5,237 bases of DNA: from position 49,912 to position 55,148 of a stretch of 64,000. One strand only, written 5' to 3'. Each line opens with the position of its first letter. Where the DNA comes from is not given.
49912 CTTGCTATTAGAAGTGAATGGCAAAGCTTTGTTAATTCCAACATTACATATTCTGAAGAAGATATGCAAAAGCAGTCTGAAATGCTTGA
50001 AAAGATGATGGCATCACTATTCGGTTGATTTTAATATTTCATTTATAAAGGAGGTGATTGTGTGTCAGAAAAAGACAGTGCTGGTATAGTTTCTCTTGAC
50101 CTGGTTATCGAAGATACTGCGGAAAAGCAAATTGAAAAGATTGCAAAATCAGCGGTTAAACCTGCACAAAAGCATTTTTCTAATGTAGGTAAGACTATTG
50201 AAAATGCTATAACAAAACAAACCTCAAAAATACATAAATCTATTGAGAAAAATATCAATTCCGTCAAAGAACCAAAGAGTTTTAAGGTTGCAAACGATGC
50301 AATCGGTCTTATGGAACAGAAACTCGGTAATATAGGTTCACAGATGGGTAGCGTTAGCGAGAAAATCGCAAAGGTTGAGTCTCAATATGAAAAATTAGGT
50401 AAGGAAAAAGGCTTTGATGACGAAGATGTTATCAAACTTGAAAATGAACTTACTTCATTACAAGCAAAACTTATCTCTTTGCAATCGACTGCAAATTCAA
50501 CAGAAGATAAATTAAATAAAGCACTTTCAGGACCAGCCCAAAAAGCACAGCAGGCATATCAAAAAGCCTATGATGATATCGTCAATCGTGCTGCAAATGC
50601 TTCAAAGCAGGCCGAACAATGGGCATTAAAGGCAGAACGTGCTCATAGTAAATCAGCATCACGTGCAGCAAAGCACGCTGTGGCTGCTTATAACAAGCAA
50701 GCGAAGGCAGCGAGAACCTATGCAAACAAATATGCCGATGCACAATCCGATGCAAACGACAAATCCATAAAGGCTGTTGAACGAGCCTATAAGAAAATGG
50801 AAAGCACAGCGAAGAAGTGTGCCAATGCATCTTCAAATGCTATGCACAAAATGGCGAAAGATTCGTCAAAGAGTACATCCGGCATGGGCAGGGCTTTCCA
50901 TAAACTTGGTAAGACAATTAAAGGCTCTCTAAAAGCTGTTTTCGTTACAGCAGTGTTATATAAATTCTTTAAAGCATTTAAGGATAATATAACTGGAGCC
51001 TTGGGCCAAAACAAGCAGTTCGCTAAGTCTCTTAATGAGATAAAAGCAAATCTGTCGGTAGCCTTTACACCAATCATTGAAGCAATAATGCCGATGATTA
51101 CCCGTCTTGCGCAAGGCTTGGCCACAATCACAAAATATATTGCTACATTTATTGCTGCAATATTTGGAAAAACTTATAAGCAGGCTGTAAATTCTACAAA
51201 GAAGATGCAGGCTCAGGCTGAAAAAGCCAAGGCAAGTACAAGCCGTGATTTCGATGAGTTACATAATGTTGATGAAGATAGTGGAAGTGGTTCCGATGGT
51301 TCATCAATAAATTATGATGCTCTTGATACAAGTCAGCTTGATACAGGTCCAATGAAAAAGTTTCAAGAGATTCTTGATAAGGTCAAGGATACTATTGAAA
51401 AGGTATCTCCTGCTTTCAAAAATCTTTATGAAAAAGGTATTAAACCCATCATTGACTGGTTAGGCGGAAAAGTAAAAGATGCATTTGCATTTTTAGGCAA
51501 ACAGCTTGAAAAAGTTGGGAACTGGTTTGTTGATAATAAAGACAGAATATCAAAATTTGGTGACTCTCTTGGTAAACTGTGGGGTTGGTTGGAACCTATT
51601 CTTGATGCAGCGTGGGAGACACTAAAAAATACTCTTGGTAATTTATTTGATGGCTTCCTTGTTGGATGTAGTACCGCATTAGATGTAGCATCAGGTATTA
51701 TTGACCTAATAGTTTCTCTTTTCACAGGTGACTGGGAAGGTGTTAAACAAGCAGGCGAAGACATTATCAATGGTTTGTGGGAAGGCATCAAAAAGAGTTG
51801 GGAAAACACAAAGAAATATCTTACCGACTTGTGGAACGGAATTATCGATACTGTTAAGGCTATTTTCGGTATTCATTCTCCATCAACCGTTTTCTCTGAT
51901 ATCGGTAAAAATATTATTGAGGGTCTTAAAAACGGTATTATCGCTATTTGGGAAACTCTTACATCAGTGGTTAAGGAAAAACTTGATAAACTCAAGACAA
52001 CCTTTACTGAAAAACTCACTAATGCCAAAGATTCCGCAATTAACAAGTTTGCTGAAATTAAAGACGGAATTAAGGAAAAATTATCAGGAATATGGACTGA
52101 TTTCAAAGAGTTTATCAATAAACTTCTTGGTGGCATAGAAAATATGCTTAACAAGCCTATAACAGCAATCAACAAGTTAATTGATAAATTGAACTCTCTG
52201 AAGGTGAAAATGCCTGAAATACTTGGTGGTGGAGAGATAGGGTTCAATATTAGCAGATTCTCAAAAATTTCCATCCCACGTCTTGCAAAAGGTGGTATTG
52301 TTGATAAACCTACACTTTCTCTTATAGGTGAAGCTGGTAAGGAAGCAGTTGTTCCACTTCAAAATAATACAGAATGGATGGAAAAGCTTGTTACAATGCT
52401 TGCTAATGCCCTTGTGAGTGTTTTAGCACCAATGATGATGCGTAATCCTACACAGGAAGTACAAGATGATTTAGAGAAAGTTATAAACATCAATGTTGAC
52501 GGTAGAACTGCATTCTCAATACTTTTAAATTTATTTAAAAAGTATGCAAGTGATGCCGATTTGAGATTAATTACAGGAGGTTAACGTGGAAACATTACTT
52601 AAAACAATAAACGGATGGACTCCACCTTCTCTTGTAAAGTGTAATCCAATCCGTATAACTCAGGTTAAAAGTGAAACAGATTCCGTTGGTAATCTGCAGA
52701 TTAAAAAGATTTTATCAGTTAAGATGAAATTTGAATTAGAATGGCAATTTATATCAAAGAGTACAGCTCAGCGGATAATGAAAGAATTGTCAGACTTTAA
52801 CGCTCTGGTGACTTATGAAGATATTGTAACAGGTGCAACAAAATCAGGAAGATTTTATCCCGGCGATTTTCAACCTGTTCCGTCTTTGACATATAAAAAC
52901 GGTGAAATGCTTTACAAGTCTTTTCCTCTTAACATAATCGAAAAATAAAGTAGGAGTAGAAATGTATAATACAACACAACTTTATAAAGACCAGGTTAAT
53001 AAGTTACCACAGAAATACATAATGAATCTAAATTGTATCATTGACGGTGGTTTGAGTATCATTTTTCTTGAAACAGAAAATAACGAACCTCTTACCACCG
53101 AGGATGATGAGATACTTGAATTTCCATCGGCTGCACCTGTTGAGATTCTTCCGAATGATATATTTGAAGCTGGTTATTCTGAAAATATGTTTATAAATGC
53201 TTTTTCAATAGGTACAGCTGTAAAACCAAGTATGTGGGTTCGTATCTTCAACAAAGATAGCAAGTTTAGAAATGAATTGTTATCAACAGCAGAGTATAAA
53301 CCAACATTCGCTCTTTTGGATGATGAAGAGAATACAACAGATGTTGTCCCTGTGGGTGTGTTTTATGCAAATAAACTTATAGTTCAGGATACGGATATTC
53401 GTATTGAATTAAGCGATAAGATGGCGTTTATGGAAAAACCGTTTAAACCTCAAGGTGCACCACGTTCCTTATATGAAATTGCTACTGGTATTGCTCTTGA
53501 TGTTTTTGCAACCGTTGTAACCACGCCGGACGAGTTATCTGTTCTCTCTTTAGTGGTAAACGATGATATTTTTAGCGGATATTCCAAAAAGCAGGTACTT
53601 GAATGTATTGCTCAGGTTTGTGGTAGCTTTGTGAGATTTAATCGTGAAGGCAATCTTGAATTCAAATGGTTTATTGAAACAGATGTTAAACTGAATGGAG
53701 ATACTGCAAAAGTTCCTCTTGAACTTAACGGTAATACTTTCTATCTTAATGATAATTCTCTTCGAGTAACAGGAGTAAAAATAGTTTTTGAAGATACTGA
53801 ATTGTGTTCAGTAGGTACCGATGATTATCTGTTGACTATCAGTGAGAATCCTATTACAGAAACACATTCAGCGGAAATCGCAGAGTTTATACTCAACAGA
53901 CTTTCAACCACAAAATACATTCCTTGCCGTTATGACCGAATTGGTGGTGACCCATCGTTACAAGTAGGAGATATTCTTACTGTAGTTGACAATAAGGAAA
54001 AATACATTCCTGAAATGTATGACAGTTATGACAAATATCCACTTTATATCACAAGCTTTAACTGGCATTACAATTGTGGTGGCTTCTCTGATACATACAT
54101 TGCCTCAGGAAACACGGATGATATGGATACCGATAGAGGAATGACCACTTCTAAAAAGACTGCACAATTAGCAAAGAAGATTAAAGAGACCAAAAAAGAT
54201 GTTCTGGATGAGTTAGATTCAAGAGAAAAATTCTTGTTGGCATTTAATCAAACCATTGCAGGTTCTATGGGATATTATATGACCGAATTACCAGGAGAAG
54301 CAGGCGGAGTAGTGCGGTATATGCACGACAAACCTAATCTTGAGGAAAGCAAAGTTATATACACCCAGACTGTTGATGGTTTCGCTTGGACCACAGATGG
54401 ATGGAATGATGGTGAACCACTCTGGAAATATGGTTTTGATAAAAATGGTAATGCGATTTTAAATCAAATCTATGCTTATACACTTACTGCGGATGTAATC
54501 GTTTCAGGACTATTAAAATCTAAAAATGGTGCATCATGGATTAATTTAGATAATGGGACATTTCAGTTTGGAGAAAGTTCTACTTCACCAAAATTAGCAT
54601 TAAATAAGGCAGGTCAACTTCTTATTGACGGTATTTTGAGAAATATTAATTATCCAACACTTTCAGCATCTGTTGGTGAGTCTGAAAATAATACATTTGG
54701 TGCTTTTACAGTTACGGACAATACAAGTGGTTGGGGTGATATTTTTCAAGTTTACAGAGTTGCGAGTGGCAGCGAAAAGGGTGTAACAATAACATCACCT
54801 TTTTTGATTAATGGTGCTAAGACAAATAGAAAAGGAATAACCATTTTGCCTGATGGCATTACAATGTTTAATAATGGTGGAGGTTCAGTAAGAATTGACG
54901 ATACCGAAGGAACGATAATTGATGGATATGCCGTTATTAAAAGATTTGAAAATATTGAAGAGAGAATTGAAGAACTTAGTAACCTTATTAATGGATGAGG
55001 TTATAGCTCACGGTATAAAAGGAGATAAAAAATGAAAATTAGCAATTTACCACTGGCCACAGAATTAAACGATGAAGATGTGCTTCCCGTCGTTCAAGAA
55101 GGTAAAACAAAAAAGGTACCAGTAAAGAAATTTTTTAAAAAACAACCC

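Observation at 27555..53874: Strand-locked, ~20-fold over-represented heptamer TCAGCGG confined to the prophage (Chi-like?)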

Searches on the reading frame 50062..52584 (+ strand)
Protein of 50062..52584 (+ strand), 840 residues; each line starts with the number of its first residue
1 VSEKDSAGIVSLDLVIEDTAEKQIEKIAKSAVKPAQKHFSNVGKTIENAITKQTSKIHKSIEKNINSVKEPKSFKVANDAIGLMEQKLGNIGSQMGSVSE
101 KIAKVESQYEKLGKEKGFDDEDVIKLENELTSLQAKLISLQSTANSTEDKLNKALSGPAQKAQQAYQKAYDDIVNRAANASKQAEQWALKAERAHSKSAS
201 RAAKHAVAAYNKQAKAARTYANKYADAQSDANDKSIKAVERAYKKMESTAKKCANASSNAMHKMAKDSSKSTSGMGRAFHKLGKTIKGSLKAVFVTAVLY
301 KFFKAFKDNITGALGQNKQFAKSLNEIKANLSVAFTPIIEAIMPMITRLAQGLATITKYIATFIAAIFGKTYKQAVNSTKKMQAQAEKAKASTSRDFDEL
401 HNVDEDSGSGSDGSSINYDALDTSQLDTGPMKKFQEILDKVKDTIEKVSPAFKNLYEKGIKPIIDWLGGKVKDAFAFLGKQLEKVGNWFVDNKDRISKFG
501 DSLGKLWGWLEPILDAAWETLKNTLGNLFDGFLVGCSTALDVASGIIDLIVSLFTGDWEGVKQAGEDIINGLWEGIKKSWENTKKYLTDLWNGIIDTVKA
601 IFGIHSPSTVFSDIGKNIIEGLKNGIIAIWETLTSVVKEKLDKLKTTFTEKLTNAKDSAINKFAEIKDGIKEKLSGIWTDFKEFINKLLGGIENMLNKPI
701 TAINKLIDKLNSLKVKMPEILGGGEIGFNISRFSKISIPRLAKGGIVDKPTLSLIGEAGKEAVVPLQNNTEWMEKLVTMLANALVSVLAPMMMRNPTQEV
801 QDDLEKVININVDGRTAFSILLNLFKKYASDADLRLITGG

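Call 10: search_protein_families(library=phrogs, proteins=[window:50062-52584:+])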
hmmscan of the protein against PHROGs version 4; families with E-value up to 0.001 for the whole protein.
window:50062-52584:+ (840 aa): 31 families (the best 25 are shown)
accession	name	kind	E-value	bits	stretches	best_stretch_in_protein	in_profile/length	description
phrog_1535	-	tail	1.1e-72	246.7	2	16-453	36-530/1152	tail length tape measure protein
phrog_58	-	tail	6.9e-37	128.4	3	517-627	874-983/1544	tail length tape measure protein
phrog_1272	-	tail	1.2e-31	110.4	3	564-647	1441-1525/1606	tail length tape measure protein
phrog_167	-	tail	2.6e-27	96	2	281-761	645-1058/1555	tail length tape measure protein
phrog_17020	-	unknown function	3.6e-23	83.3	1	511-813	37-323/353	-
phrog_305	-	tail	6.3e-20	72.4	1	78-653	342-761/1001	tail length tape measure protein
phrog_5493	-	tail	1.2e-19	71.2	1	437-656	829-1039/1102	tail length tape measure protein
phrog_991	-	tail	2.6e-18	66.1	2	611-804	673-891/1966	tail length tape measure protein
phrog_4200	-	tail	2e-17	64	1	300-768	287-623/732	tail length tape measure protein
phrog_1204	-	tail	1.2e-14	54.2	2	538-626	1268-1356/1483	tail protein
phrog_28918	-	unknown function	2.8e-14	52.7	1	569-787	1188-1377/1445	-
phrog_4372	-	tail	4.7e-13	48.5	1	530-658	1467-1571/1681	tail length tape measure protein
phrog_11489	-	unknown function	1.3e-12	47.7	1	455-770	891-1200/1717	-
phrog_4070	-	tail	6.9e-12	45.3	1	496-716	182-400/989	tail length tape measure protein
phrog_31409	-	tail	2.1e-11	44.5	1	314-399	241-328/365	tail length tape measure protein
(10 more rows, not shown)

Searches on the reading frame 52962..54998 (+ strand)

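Call 10: search_protein_families(library=phrogs, proteins=[window:52962-54998:+])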
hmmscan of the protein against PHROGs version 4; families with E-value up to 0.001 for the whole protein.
window:52962-54998:+ (678 aa): 4 families
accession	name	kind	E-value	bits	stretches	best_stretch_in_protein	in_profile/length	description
phrog_6616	-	tail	2.9e-67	228.4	1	61-537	34-489/991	tail protein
phrog_23052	-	unknown function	5.1e-05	23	1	124-343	96-319/613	-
phrog_18190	-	unknown function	0.00011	21.8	0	305-414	302-396/723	-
phrog_16267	-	unknown function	0.00022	19.3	1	68-263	37-219/2299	-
